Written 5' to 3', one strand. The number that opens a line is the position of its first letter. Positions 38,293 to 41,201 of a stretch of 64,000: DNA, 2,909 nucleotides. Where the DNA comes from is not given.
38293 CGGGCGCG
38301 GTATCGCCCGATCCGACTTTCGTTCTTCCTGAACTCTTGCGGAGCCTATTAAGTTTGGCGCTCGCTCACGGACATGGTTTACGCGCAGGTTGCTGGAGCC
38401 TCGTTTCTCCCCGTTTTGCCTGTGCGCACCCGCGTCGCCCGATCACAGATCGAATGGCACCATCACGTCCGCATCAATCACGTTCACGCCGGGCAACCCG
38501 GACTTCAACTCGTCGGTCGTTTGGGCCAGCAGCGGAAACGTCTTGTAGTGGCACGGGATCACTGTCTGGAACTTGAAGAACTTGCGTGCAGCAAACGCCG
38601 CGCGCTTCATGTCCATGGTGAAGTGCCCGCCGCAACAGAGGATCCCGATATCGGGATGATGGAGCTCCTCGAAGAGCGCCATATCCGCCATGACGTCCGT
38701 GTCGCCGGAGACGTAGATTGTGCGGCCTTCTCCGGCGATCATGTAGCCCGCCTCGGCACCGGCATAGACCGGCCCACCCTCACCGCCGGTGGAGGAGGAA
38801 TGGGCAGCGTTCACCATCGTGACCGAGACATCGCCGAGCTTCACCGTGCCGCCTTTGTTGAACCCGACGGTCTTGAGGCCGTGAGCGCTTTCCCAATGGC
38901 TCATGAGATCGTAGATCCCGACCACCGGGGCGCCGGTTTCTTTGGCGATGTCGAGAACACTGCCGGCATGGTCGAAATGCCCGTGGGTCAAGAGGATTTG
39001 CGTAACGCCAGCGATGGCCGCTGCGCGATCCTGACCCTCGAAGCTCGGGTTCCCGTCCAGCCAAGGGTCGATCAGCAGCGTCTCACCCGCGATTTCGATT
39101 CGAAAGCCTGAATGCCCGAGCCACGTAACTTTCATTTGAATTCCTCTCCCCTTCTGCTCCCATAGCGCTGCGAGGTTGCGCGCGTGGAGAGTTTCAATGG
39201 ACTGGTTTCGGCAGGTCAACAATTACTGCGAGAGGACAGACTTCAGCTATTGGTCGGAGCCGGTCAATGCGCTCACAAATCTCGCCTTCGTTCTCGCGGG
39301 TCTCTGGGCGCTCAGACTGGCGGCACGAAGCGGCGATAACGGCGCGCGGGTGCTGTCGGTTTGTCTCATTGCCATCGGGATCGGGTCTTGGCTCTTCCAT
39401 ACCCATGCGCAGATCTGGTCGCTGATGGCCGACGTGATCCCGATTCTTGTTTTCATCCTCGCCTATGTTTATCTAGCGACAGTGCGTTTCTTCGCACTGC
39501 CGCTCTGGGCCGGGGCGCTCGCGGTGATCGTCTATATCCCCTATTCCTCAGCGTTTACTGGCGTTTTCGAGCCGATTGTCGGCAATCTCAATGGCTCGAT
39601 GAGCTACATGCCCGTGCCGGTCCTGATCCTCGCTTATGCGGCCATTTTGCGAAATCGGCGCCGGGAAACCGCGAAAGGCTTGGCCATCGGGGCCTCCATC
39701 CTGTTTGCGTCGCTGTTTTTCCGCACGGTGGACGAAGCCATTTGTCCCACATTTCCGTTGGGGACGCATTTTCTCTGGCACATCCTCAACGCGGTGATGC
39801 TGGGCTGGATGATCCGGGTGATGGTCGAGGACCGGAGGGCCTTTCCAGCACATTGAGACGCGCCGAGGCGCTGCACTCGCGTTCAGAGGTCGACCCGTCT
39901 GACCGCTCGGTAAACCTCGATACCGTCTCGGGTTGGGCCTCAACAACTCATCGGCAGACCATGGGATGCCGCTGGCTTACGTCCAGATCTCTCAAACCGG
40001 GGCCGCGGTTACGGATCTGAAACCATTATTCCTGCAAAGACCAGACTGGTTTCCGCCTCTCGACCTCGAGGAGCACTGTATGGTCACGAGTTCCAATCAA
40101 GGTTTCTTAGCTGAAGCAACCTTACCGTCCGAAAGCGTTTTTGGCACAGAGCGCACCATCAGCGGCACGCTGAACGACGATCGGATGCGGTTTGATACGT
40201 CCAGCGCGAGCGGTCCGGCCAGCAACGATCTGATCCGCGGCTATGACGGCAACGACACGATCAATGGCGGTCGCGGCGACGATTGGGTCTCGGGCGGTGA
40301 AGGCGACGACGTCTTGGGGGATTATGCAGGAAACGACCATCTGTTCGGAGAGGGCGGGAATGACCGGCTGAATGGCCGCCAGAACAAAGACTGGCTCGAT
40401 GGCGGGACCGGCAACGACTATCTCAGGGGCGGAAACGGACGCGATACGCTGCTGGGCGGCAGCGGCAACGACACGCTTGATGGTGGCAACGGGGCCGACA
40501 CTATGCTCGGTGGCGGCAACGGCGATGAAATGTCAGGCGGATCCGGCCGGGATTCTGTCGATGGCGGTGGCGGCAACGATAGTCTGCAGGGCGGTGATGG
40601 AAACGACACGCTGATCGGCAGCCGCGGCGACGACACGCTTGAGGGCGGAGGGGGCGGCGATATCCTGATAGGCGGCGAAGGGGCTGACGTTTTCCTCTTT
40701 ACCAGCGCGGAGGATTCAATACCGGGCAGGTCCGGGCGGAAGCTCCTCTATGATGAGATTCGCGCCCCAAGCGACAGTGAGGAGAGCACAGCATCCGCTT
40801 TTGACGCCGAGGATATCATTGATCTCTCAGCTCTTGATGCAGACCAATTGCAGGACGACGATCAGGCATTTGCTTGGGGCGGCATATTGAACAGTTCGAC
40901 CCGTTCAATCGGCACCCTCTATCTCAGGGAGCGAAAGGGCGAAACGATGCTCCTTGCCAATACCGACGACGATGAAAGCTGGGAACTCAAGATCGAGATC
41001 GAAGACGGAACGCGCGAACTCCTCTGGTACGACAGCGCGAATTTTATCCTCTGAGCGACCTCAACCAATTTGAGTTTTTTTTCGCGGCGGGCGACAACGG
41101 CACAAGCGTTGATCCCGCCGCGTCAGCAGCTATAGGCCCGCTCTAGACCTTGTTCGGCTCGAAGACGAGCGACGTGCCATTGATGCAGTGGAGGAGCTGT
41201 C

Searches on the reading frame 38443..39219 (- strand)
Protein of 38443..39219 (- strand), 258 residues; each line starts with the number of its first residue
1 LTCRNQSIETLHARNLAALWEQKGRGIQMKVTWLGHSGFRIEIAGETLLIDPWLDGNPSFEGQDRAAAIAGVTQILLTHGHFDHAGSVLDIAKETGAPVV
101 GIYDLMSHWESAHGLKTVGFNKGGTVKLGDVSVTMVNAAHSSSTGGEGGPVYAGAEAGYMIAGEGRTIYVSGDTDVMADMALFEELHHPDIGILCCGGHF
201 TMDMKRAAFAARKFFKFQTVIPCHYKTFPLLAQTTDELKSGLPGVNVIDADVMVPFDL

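Call 38: search_protein_families(library=pfam, proteins=[window:38443-39219:-], max_evalue=0.001)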
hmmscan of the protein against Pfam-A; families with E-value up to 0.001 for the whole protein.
window:38443-39219:- (258 aa): 3 families
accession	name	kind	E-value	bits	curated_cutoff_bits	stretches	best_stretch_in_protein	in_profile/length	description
PF12706.13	Lactamase_B_2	-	3.4e-21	76.2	27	1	48-225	3-200/200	Beta-lactamase superfamily domain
PF13483.12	Lactamase_B_3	-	6.6e-19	68.9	24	1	30-224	1-160/160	Beta-lactamase superfamily domain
PF00753.33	Lactamase_B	-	5.2e-15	56.3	22.7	1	33-224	3-196/196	Metallo-beta-lactamase superfamily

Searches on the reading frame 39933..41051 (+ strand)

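Call 38: search_protein_families(library=pfam, proteins=[window:39933-41051:+], max_evalue=0.001)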
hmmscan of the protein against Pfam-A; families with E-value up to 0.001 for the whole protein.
window:39933-41051:+ (373 aa): 1 family
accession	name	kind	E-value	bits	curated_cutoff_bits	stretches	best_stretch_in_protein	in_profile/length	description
PF00353.25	HemolysinCabind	-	1.8e-34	117.7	23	6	156-191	1-36/36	RTX calcium-binding nonapeptide repeat (4 copies)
